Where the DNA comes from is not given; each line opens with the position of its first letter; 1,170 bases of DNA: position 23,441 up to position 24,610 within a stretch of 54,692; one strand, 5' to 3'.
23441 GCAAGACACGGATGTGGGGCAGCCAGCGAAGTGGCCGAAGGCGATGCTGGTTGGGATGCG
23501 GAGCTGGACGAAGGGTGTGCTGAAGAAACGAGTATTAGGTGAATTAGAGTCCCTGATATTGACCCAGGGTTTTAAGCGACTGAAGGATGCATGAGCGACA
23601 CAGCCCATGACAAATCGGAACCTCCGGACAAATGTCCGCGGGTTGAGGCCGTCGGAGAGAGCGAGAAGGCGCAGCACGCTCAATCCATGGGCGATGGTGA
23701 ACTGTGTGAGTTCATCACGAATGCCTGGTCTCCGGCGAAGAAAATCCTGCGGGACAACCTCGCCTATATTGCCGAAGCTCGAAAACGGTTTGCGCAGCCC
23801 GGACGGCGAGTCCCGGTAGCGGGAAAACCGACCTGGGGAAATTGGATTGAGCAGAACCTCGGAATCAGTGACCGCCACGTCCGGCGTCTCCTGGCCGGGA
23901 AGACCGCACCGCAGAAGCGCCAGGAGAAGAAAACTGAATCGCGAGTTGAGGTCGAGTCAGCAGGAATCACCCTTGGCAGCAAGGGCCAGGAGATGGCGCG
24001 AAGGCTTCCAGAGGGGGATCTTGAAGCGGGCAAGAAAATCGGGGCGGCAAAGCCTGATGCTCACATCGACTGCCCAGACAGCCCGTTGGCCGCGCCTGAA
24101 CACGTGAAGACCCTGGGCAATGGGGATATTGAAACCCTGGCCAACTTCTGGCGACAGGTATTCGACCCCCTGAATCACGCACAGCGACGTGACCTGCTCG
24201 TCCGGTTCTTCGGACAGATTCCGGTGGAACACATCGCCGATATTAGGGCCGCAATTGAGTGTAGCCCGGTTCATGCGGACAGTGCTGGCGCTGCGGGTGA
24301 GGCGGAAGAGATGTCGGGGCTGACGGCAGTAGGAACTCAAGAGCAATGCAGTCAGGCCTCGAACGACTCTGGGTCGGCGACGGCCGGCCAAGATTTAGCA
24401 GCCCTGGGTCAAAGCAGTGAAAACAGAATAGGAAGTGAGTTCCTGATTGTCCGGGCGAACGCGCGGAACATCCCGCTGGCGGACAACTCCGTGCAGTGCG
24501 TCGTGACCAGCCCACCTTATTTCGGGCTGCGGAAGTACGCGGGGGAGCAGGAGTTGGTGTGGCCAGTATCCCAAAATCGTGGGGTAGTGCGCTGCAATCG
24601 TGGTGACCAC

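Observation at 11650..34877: Five DNA methyltransferase genes in one island, with no recognisable endonuclease partner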

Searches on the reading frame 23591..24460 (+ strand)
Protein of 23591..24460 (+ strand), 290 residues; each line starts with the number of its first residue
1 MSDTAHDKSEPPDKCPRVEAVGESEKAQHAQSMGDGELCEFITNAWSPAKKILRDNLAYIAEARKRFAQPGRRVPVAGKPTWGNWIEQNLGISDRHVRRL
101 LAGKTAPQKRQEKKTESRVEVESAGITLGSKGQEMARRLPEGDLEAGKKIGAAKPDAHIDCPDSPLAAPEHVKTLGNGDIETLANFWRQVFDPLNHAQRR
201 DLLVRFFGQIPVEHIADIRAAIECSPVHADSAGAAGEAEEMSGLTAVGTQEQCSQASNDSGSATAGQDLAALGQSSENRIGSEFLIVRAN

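Call 55: find_related_loci(query=A2, collection=metagenome_contigs, flank=10000)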
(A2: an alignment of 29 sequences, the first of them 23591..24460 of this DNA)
Query A2 (290 aa) in metagenome_contigs; peptide patterns used: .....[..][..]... (x = any residue, [..] = any of these).
295 stretches matched a pattern; 53 encode a relative of the query (tblastn E <= 1e-3); 53 distinct loci.
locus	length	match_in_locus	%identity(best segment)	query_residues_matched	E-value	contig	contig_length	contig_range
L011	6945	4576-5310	69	1-243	3e-104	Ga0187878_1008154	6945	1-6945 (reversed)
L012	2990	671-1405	69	1-243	9e-107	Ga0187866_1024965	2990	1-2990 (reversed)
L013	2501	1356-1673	75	3-108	7e-51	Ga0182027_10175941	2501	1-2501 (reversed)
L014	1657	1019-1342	61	1-108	1e-41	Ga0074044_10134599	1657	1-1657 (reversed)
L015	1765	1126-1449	61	1-108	6e-41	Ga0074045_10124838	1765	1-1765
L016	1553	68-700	38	9-209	6e-32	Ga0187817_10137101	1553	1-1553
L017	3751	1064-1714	36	10-215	7e-31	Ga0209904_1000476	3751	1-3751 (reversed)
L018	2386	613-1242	36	14-215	1e-30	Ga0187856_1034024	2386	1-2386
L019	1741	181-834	36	9-215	2e-30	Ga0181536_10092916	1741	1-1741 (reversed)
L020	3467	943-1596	36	9-215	6e-30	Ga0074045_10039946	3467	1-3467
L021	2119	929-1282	48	13-129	6e-30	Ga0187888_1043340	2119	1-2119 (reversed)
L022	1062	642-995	48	13-129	9e-31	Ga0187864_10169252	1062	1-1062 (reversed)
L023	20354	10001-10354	48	13-129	3e-29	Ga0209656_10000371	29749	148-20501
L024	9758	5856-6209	49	13-129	2e-29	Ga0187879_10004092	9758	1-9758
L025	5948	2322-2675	49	13-129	2e-29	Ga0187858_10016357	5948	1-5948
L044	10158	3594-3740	61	53-101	3e-16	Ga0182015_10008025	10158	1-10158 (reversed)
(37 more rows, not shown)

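Call 56: find_related_loci(query=A2, collection=viral_contigs, flank=10000)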
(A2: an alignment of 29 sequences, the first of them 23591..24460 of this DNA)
Query A2 (290 aa) in viral_contigs; peptide patterns used: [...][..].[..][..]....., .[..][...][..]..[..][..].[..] (x = any residue, [..] = any of these).
14 stretches matched a pattern; 1 encode a relative of the query (tblastn E <= 1e-3); 1 distinct loci.
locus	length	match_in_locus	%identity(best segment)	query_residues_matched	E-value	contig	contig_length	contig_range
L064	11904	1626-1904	41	2-101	1e-21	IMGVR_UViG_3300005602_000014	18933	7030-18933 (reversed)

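Call 59: predict_structure(alignment_id=A2)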
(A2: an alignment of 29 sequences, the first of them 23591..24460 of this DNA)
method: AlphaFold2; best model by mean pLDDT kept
length: 290 residues; sequences in the alignment: 29
mean_pLDDT: 62.4   pTM: 0.27
mean pLDDT of the five models: 62.4, 62.0, 61.8, 60.9, 59.5
residues with pLDDT >= 90: 8; 70-90: 115; 50-70: 72; < 50: 95
segments of 3 or more residues with pLDDT < 50: 1-3, 106-123, 154-169, 236-290
pLDDT, mean of each block of 10 residues (from residue 1): 51 59 78 87 81 80 74 74 84 82 57 45 56 62 61 48 43 61 82 90 86 82 67 49 36 36 33 34 33
secondary structure, 60 per line:
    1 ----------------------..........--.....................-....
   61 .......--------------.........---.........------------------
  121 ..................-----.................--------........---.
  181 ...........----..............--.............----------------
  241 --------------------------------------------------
elements in order: H23-32 H35-55 H57-67 H82-90 H94-102 H121-138 H144-160 H169-176 H180-191 H196-209 H212-224

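Call 62: fold_search(model_id=the predicted structure, library=pdb)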
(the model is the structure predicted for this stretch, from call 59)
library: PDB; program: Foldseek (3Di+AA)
matches with E <= 10: 6; with E <= 0.001: 0
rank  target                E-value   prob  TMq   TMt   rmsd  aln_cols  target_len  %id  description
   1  4zwt_H                4.6e+00  0.04  0.10  0.20  17.3       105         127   18  Crystal Structure of the Bacteriophage T4 recombination mediator protein UvsY, Lattice Type IV (released 2016-03-02)
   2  4zwt_B                5.5e+00  0.02  0.10  0.17  17.3       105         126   20  Crystal Structure of the Bacteriophage T4 recombination mediator protein UvsY, Lattice Type IV (released 2016-03-02)
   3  9evs_D                7.1e+00  0.01  0.11  0.08  22.5       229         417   14  Structure of the flowering plant mitoribosome with P-site tRNA (released 2025-09-03)
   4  3qha_A                8.0e+00  0.02  0.09  0.10  16.9       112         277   20  Crystal structure of a Putative oxidoreductase from Mycobacterium avium 104 (released 2011-02-09)
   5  4zwt_A                8.5e+00  0.01  0.09  0.16  17.2       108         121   21  Crystal Structure of the Bacteriophage T4 recombination mediator protein UvsY, Lattice Type IV (released 2016-03-02)
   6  4zwt_F                9.1e+00  0.01  0.10  0.17  17.2       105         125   22  Crystal Structure of the Bacteriophage T4 recombination mediator protein UvsY, Lattice Type IV (released 2016-03-02)

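Call 72: search_protein_families(library=pfam, proteins=[L044:176-1306:-, L044:1721-2359:-, L044:2490-4043:+, L044:4322-5155:+, L044:5169-8288:-, L044:8291-8863:-, L044:9192-9587:-, L011:3616-6096:+, L013:1104-2501:+], max_evalue=0.01)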
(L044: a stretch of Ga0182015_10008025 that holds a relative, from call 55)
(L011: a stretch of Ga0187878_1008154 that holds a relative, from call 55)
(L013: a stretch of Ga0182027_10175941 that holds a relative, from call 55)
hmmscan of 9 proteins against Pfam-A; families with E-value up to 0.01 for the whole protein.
L044:176-1306:- (376 aa): 1 family
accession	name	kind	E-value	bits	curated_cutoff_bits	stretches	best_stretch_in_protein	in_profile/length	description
PF00589.27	Phage_integrase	-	1.9e-19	70.5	27.1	1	185-355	3-165/172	Phage integrase family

L044:1721-2359:- (212 aa): 0 families

L044:2490-4043:+ (517 aa): 1 family
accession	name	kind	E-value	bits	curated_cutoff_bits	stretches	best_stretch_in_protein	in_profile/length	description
PF00145.23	DNA_methylase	-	6.4e-47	161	22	2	18-189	2-162/324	C-5 cytosine-specific DNA methylase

L044:4322-5155:+ (277 aa): 3 families
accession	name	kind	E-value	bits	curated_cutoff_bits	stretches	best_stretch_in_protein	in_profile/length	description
PF13340.11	DUF4096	-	2e-24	86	34.3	1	6-83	1-76/76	Putative transposase of IS4/5 family (DUF4096)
PF01609.27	DDE_Tnp_1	-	2.4e-22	80.1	23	1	101-258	7-199/200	Transposase DDE domain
PF13586.12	DDE_Tnp_1_2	-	2.1e-05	25.3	29.2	1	182-258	2-83/86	Transposase DDE domain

L044:5169-8288:- (1039 aa): 13 families
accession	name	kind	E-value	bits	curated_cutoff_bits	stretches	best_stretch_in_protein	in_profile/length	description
PF00069.31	Pkinase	-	4.9e-48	164.3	31.7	1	89-354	1-253/263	Protein kinase domain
PF07714.23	PK_Tyr_Ser-Thr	-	1.6e-29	103.5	23.1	1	91-353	3-249/258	Protein tyrosine and serine/threonine kinase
PF14559.12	TPR_19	-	7.3e-11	42.7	25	1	691-752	2-63/68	Tetratricopeptide repeat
PF01636.29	APH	-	3.2e-07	30.8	23.2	2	197-238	160-202/239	Phosphotransferase enzyme family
PF03109.22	ABC1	-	8.4e-07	28.8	22.9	1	125-234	111-215/244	ABC1 atypical kinase-like domain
PF13432.12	TPR_16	-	1.7e-06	28.8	32.7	2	686-736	3-53/65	Tetratricopeptide repeat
PF00515.34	TPR_1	-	4.5e-06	26.7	27.8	1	681-713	2-34/34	Tetratricopeptide repeat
PF13431.12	TPR_17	-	7.5e-06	26.3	24.4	0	669-699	2-32/34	Tetratricopeptide repeat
PF07719.23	TPR_2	-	0.00019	21.7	27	1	681-713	2-34/34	Tetratricopeptide repeat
PF13424.12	TPR_12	-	0.00063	20.3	30.1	1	663-711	27-76/77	Tetratricopeptide repeat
PF13176.12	TPR_7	-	0.0015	18.9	27.9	0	682-713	1-32/36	Tetratricopeptide repeat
PF13414.12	TPR_11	-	0.0026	17.9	26.8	1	687-721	1-35/42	TPR repeat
PF23300.3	HEAT_Nup120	-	0.0089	16.3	29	0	690-751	95-162/170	Nucleoporin Nup120, HEAT repeats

L044:8291-8863:- (190 aa): 3 families
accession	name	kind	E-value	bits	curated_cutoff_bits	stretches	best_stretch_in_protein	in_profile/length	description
PF07638.17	Sigma70_ECF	-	9.1e-55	185.9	21.1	1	7-187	2-184/185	ECF sigma factor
PF04545.22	Sigma70_r4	-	5.2e-07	29.5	24.1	1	135-171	1-37/50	Sigma-70, region 4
PF08281.18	Sigma70_r4_2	-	2.3e-06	27.6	25.7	1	133-171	5-43/54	Sigma-70, region 4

L044:9192-9587:- (131 aa): 0 families

L011:3616-6096:+ (826 aa): 0 families

L013:1104-2501:+ (466 aa): 1 family
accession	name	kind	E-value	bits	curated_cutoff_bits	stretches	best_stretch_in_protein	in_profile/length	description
PF02086.21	MethyltransfD12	-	8.4e-07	29.4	22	1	335-387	1-51/253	D12 class N6 adenine-specific DNA methyltransferase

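Call 81: search_protein_families(library=pfam, alignment_id=A3, max_evalue=0.001)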
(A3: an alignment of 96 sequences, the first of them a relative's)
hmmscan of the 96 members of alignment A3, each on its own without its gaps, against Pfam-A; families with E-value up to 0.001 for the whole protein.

A. member 1, L038:4763-5047:+ (94 aa): 0 families

B. families by the number of members that match (of 96 scanned): 54 families (the first 25 are shown)
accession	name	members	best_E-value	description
PF13730.12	HTH_36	5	1.9e-08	Helix-turn-helix domain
PF00589.27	Phage_integrase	3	1.4e-26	Phage integrase family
PF02586.19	SRAP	2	1.6e-77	SOS response associated peptidase (SRAP)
PF13481.12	AAA_25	2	5.7e-24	AAA domain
PF16263.11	DUF4917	1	4e-75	Domain of unknown function (DUF4917)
PF12796.13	Ank_2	1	1.5e-61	Ankyrin repeats (3 copies)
PF00487.30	FA_desaturase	1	1.6e-44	Fatty acid desaturase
PF03747.19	ADP_ribosyl_GH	1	9.6e-36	ADP-ribosylglycohydrolase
PF01068.26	DNA_ligase_A_M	1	5.1e-32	ATP dependent DNA ligase domain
PF00023.36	Ank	1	6.1e-32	Ankyrin repeat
PF20815.3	GIY_YIG_2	1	1.4e-30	GIY-YIG catalytic domain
PF13637.12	Ank_4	1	1.1e-26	Ankyrin repeats (many copies)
PF12697.13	Abhydrolase_6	1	8.6e-26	Alpha/beta hydrolase family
PF09509.15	Hypoth_Ymh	1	1.6e-24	Protein of unknown function (Hypoth_ymh)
PF13857.12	Ank_5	1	4.8e-22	Ankyrin repeats (many copies)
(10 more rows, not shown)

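Call 96: search_protein_representatives(alignment_id=A2)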
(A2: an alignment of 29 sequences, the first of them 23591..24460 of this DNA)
Query: 29 sequences, 285 profile positions. Proteins with E-value up to 0.001 (for the whole library): 256; up to 1e-10: 114; up to 1e-30: 30. The best 150 are listed.
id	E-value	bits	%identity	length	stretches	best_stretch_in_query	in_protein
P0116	7.0e-77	275.4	-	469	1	4-277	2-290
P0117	1.0e-75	271.6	-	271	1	14-230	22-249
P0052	1.1e-72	261.7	-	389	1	3-282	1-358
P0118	1.4e-66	241.7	-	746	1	11-265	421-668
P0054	7.8e-65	235.9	-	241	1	2-170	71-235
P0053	1.4e-61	225.2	-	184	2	3-130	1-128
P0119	4.5e-59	217.0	-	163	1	77-205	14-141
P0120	1.4e-58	215.3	-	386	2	2-129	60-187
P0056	5.8e-57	210.1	-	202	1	36-201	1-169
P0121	8.6e-52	193.1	-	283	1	8-168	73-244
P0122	3.5e-50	187.8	-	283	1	12-229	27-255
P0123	3.4e-48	181.3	-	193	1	11-168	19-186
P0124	1.7e-47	179.0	-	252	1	13-200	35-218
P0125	7.1e-46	173.7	-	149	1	10-120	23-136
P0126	1.4e-43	166.2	-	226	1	26-148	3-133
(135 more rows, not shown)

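Call 98: search_protein_families(library=pfam, alignment_id=A4, max_evalue=0.001)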
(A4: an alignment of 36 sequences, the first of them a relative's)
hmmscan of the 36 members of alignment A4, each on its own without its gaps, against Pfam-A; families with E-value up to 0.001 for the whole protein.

A. member 1, P0118 (746 aa): 1 family
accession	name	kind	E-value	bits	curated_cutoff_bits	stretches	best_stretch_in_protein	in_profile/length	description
PF00145.23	DNA_methylase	-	5.3e-37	128.4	22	1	36-195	4-162/324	C-5 cytosine-specific DNA methylase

B. families by the number of members that match (of 36 scanned): 9 families
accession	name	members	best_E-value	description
PF00145.23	DNA_methylase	5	7e-54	C-5 cytosine-specific DNA methylase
PF08281.18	Sigma70_r4_2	1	9.8e-28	Sigma-70, region 4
PF04545.22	Sigma70_r4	1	1.7e-21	Sigma-70, region 4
PF25680.1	Mom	1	8.4e-20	Mom protein family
PF13684.11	FakA-like_C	1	2e-17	Fatty acid kinase subunit A-like, C-terminal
PF13532.12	2OG-FeII_Oxy_2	1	3.3e-17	2OG-Fe(II) oxygenase superfamily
PF14106.11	DUF4279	1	2.7e-11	Domain of unknown function (DUF4279)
PF18039.7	UBA_6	1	1.3e-08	UBA-like domain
PF03448.22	MgtE_N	1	1.9e-05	MgtE intracellular N domain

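Call 108: fold_search(model_id=the predicted structure, library=viral)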
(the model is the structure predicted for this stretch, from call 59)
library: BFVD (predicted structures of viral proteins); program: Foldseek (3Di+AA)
matches with E <= 10: 51; with E <= 0.001: 0
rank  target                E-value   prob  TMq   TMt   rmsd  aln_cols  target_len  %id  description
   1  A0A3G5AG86            4.6e-01  0.07  0.13  0.09  32.4       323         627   11  Ankyrin repeat protein [Satyrvirus sp.]
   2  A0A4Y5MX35            8.0e-01  0.06  0.13  0.10  34.6       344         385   13  Uncharacterized protein [Lactococcus phage CHPC971]
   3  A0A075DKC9            8.0e-01  0.06  0.13  0.08  23.6       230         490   12  Polyprotein (Fragment) [Rhizoctonia solani endornavirus - PR-2]
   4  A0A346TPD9            8.5e-01  0.05  0.12  0.07  27.0       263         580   10  PP78/83 [Mythimna unipuncta nucleopolyhedrovirus]
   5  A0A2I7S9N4            9.0e-01  0.04  0.12  0.12  25.4       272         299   16  (no name in the UniProt tables at hand)
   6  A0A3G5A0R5            1.0e+00  0.08  0.17  0.11  29.7       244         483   10  Guanylate cyclase domain-containing protein [Faunusvirus sp.]
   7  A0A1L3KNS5            1.7e+00  0.06  0.16  0.12  26.8       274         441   12  (no name in the UniProt tables at hand)
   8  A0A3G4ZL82            1.8e+00  0.04  0.10  0.06  33.6       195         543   15  Uncharacterized protein [Terrestrivirus sp.]
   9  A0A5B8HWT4            2.0e+00  0.04  0.16  0.05  27.4       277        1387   10  Uncharacterized protein [Mimiviridae sp. ChoanoV1]
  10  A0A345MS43            2.3e+00  0.04  0.13  0.16  19.4       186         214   15  (no name in the UniProt tables at hand)
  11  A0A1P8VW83            2.6e+00  0.02  0.13  0.08  22.6       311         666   14  (no name in the UniProt tables at hand)
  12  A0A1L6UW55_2          2.6e+00  0.02  0.11  0.05  29.1       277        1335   10  (no name in the UniProt tables at hand)
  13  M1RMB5                2.9e+00  0.02  0.12  0.07  28.6       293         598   12  ORF-A [Elephant endotheliotropic herpesvirus 1A]
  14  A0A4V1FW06            2.9e+00  0.02  0.11  0.07  31.5       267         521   13  (no name in the UniProt tables at hand)
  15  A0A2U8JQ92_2          3.1e+00  0.02  0.12  0.04  28.1       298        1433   14  Genome polyprotein [Renmark bee virus 4]
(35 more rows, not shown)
